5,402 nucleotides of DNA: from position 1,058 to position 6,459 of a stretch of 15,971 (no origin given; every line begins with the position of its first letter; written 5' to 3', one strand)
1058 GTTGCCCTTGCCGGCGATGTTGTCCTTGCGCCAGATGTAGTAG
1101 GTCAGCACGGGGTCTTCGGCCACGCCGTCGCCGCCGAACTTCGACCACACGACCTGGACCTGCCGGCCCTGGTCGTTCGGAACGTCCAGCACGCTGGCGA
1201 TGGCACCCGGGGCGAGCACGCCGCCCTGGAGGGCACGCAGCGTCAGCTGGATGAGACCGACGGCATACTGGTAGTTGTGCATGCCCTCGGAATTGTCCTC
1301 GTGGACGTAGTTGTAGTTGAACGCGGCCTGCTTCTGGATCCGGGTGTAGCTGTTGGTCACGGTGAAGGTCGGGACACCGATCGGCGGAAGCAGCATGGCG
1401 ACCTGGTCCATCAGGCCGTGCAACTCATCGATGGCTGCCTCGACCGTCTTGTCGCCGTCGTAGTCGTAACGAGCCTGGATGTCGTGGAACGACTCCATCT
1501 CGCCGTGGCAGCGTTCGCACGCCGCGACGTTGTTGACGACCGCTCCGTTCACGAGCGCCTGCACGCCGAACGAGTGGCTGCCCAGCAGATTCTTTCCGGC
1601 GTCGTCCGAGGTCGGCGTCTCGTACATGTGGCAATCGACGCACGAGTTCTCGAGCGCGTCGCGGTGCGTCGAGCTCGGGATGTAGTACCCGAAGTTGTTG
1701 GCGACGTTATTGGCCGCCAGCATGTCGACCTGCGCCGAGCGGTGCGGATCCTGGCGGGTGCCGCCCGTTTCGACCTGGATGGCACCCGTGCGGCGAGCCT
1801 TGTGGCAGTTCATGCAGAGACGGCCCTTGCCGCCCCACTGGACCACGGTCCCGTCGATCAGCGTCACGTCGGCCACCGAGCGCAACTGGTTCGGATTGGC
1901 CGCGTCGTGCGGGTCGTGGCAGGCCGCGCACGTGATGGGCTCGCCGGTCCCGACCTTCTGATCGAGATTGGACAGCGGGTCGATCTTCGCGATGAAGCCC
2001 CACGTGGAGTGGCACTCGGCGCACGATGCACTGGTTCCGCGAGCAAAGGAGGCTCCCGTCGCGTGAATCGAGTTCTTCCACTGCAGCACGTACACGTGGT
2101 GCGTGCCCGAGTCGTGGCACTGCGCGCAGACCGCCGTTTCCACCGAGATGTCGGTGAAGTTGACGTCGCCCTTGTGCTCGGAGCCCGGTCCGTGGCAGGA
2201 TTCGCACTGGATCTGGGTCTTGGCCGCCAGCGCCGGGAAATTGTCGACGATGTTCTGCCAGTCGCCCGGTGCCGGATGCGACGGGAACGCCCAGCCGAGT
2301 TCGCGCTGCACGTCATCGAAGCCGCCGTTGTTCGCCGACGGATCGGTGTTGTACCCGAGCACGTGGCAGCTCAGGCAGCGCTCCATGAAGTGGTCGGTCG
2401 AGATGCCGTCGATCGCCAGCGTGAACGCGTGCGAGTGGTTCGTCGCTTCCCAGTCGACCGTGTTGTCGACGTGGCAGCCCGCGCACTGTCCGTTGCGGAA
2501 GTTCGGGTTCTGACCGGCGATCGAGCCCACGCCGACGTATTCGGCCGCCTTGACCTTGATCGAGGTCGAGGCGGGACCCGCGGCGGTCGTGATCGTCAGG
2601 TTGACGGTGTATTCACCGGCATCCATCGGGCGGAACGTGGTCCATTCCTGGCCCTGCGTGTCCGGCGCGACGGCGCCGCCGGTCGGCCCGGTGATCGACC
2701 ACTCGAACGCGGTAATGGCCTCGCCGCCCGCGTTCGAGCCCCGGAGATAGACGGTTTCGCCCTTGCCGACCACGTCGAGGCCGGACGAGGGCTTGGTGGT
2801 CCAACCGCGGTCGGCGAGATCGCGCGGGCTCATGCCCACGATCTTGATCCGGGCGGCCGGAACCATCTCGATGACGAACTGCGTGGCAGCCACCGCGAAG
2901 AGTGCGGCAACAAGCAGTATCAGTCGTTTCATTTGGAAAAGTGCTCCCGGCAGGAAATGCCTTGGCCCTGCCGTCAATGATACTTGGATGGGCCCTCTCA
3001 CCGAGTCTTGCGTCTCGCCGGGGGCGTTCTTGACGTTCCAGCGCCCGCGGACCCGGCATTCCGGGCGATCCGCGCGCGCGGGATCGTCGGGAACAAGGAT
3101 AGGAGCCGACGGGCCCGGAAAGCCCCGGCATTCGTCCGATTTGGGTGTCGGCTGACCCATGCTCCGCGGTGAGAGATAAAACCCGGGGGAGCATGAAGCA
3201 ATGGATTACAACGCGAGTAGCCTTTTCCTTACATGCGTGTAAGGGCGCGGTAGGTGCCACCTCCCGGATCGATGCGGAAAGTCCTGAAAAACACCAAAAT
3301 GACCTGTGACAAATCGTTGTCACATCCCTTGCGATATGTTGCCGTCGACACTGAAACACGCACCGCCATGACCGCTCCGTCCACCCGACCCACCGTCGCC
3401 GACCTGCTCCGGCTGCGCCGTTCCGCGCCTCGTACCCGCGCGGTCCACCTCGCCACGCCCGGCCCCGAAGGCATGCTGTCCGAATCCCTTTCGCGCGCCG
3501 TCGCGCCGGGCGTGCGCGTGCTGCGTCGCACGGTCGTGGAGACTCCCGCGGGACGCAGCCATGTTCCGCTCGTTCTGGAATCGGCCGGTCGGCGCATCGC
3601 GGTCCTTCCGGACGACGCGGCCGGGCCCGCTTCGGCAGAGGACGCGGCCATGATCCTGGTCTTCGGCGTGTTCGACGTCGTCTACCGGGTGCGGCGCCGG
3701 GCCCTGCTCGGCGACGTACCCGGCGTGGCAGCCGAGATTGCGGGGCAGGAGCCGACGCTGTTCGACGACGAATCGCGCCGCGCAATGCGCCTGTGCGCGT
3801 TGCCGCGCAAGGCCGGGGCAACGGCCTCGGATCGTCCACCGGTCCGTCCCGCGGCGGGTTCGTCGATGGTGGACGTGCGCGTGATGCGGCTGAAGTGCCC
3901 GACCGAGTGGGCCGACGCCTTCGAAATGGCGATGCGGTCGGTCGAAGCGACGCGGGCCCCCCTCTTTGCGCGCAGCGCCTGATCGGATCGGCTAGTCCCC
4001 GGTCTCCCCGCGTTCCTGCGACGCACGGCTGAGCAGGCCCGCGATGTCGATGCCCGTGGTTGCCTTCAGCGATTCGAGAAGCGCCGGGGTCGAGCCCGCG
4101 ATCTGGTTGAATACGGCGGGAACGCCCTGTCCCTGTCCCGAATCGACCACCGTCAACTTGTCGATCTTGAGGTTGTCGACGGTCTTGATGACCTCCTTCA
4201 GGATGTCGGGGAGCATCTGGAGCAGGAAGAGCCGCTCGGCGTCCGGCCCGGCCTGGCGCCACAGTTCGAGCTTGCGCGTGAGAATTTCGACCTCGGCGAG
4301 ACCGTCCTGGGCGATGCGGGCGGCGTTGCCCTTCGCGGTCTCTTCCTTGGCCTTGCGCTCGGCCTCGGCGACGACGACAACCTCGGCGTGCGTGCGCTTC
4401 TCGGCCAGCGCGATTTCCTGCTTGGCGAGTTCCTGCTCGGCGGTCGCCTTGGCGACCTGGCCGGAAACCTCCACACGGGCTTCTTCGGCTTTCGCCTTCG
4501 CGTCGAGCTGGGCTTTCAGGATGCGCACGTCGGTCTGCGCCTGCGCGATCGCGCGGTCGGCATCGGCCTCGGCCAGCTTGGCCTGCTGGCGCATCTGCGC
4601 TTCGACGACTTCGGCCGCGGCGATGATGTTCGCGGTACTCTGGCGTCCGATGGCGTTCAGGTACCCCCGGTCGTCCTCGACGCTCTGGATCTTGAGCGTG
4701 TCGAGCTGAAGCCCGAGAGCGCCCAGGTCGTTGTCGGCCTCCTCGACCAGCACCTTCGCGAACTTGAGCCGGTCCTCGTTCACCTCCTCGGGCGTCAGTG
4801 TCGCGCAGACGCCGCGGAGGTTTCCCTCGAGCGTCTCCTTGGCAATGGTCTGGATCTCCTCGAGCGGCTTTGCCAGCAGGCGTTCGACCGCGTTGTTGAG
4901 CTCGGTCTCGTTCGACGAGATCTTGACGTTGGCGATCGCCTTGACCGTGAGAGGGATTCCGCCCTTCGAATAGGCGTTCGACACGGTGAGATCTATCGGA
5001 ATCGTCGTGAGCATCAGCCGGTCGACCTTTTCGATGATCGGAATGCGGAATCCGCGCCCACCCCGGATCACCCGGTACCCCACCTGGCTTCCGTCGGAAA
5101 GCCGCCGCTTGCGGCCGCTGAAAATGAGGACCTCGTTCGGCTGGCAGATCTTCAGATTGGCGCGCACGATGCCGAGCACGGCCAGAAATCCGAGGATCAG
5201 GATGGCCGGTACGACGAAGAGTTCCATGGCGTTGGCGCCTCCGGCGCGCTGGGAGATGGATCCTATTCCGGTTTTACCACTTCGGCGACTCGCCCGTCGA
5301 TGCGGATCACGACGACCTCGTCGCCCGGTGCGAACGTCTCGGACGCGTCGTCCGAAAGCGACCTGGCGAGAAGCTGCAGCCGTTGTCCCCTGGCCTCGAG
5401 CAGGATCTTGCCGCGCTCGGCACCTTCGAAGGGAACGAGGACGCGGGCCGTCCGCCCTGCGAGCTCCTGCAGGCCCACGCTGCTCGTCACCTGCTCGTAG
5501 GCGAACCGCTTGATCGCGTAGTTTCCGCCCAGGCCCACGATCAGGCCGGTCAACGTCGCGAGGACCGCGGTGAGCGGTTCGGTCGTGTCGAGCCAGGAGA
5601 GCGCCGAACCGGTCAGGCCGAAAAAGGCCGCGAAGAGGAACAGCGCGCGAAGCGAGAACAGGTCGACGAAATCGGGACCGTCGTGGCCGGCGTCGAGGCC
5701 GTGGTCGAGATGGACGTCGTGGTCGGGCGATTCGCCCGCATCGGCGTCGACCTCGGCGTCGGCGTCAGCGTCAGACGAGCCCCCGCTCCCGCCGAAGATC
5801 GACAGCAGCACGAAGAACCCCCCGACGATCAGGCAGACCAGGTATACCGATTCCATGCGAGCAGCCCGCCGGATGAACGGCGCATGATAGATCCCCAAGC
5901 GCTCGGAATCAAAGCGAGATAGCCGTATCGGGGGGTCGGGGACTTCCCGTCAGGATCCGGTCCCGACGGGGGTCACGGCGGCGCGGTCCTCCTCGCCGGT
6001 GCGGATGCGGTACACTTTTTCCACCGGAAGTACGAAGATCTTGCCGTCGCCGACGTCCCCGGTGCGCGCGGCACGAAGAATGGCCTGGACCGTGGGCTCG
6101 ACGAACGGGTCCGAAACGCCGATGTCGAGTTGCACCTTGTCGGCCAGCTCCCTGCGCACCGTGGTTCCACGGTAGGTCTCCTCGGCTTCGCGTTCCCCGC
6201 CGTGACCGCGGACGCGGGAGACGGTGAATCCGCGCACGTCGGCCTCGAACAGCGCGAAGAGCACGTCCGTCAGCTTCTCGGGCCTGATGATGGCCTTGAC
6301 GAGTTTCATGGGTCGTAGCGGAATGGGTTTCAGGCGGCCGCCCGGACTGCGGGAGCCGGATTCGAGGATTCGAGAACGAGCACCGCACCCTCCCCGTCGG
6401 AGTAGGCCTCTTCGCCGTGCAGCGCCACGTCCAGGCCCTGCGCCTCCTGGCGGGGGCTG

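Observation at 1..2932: A T9SS-exported nine-heme cytochrome c sits directly upstream of a signal-peptide protein gene, a candidate extracellular electron-transfer module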

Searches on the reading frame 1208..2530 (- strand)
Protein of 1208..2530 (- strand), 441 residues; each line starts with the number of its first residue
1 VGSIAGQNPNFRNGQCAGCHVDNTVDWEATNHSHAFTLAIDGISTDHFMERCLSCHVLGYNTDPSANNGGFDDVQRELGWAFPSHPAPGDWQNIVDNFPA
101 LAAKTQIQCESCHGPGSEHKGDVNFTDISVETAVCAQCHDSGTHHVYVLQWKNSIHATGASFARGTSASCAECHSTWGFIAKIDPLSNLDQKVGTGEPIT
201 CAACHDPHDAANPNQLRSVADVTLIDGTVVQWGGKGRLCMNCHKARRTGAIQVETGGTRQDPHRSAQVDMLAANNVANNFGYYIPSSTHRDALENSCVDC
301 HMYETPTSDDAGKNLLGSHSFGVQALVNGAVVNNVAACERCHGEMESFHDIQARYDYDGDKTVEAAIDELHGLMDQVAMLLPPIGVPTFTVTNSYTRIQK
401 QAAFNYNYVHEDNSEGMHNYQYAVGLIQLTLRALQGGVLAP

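Call 64: search_protein_representatives(protein=window:1208-2530:-)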
Query: 441 residues. Proteins with E-value up to 0.001 (for the whole library): 2132; up to 1e-10: 1208; up to 1e-30: 379. The best 150 are listed.
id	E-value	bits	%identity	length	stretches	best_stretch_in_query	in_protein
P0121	6.8e-188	641.8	44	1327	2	17-436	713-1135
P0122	6.5e-181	618.8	43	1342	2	20-437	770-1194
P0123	9.9e-166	568.7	37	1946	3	3-436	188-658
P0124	4.1e-124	431.5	50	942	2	160-440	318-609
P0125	2.2e-122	425.8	49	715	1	1-440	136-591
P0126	2.0e-121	422.7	49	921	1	14-440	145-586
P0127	2.7e-117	409.1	47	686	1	1-432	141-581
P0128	1.1e-114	400.5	48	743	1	15-439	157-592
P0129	5.5e-113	394.9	37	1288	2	25-431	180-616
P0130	9.3e-113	394.1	47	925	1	7-437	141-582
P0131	1.9e-109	383.2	45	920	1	13-438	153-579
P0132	7.8e-109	381.2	46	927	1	15-437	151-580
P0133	6.0e-106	371.7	35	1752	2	15-434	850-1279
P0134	2.2e-104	366.5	45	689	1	2-434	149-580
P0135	2.8e-104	366.2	50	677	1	95-439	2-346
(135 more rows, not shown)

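Call 108: predict_structure(alignment_id=A5)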
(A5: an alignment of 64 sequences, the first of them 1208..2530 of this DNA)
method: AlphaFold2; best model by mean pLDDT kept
length: 441 residues; sequences in the alignment: 64
mean_pLDDT: 89.8   pTM: 0.87
mean pLDDT of the five models: 89.8, 88.7, 86.2, 83.6, 80.5
residues with pLDDT >= 90: 288; 70-90: 139; 50-70: 13; < 50: 1
segments of 3 or more residues with pLDDT < 50: none
pLDDT, mean of each block of 10 residues (from residue 1): 67 75 85 90 93 89 89 95 96 95 84 77 77 87 80 89 85 94 88 89 92 91 95 96 91 79 91 92 93 94 87 94 95 93 95 97 97 98 95 93 96 95 98 88 57
secondary structure, 60 per line:
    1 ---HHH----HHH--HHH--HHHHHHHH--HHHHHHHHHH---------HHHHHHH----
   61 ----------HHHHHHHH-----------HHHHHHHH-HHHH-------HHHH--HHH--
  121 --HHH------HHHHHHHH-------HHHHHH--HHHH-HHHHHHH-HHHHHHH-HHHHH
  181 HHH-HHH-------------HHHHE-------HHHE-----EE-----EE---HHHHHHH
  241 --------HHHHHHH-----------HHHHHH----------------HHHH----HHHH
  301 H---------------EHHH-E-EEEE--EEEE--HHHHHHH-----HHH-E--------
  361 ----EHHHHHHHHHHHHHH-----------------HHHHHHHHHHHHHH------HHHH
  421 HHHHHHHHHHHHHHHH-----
elements in order: H21-28 H31-40 H50-56 H71-78 H90-97 H99-102 H110-113 H132-139 H147-152 H155-158 H160-166 H168-174 H176-183 H201-204 H234-240 H249-255 H267-272 H289-292 H297-301 E324-327 E330-333 H336-342 H366-379 H397-410 H417-436

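Call 110: search_solved_structures(query=window:1208-2530:-, max_evalue=0.01, show_alignments=1)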
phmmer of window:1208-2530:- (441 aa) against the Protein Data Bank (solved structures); distinct sequences matched with E-value up to 0.01: 1.
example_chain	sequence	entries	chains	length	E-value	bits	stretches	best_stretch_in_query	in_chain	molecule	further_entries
6i5b_A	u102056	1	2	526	2.2e-06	30.3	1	139-439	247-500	Uncharacterized protein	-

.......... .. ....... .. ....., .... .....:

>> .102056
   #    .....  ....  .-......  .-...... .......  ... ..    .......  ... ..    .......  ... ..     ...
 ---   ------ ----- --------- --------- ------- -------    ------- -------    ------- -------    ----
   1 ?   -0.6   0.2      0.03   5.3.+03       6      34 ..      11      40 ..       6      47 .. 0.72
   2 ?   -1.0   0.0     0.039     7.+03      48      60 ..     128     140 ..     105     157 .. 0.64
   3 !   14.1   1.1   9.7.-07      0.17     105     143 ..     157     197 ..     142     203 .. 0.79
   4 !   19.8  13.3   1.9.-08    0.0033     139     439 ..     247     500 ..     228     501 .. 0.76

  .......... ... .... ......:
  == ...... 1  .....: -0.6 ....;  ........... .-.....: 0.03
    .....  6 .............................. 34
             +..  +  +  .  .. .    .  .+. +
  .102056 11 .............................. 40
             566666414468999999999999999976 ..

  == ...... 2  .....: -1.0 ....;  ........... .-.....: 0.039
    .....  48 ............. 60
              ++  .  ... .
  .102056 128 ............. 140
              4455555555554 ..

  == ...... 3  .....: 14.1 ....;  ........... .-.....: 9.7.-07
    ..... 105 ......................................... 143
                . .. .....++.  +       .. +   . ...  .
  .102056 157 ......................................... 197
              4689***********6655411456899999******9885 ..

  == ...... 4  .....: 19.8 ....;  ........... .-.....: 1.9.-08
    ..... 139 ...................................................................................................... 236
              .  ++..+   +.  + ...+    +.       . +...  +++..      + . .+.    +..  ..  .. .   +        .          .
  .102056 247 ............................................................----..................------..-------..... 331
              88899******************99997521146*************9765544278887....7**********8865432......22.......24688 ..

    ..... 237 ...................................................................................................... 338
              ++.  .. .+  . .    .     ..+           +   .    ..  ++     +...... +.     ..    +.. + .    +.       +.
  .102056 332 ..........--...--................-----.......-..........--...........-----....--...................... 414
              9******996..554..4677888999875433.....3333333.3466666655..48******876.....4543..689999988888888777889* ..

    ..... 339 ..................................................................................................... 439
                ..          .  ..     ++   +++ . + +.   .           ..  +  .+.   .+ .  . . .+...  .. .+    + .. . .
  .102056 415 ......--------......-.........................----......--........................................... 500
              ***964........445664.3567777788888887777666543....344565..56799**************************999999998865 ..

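Call 119: find_related_loci(query=A6, collection=metagenome_contigs, flank=10000)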
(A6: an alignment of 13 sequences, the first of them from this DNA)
Query A6 (421 aa) in metagenome_contigs; peptide patterns used: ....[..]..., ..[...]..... (x = any residue, [..] = any of these).
600 stretches matched a pattern (row limit reached: there are more); 380 encode a relative of the query (tblastn E <= 1e-3); the best 80 are kept; 80 distinct loci.
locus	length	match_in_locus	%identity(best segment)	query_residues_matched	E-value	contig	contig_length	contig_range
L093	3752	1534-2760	50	9-421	4e-142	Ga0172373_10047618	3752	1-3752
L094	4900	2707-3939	44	11-421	8e-104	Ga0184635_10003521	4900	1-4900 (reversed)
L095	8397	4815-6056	44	11-421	3e-102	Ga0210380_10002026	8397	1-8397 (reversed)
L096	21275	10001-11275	41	14-421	2e-99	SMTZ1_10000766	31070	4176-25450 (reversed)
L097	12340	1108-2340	43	10-418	2e-96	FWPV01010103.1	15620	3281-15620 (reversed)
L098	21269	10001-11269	43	11-421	2e-96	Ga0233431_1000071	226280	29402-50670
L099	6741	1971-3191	41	17-421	6e-96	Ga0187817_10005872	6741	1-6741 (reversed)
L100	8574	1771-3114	39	5-421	3e-95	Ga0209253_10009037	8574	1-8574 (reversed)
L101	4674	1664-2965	38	9-421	2e-93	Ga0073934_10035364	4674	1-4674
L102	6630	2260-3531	40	11-421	3e-92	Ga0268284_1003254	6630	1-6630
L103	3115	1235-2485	40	11-421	7e-93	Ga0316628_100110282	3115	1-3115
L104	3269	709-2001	40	11-421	6e-91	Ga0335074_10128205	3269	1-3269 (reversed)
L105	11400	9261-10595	39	11-421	1e-87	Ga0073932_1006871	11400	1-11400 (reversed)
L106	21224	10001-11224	38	22-421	4e-87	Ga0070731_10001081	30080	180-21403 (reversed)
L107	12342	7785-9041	39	11-421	3e-84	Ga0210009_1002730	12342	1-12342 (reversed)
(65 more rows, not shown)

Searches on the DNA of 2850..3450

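Call 53: search_rna_families(source=window, start=2850, end=3450, threshold=evalue, max_evalue=5)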
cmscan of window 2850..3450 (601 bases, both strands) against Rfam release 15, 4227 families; matches with E-value up to 5: 3.
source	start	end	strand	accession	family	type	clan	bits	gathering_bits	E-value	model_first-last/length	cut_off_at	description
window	3205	3338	+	RF00113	SIB_RNA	Gene; antitoxin;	-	19.8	56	0.21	1-147/147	no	Short Intergenic Abundant RNA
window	3024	3127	+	RF04311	dauA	Cis-reg;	-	19.2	45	1.8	1-88/88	no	dauA ncRNA motif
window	3153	3200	-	RF03635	mir-2066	Gene; miRNA;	-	16.3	100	3.1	13-60/72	no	mir-2066 microRNA precursor family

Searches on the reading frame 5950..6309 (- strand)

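Call 104: search_protein_families(library=pfam, proteins=[window:5950-6309:-], max_evalue=0.001)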
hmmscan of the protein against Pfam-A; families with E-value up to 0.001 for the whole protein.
window:5950-6309:- (119 aa): 1 family
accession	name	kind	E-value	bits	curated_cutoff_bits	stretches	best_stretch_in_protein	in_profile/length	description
PF00543.27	P-II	-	9.5e-26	90.6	25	1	1-106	1-102/102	Nitrogen regulatory protein P-II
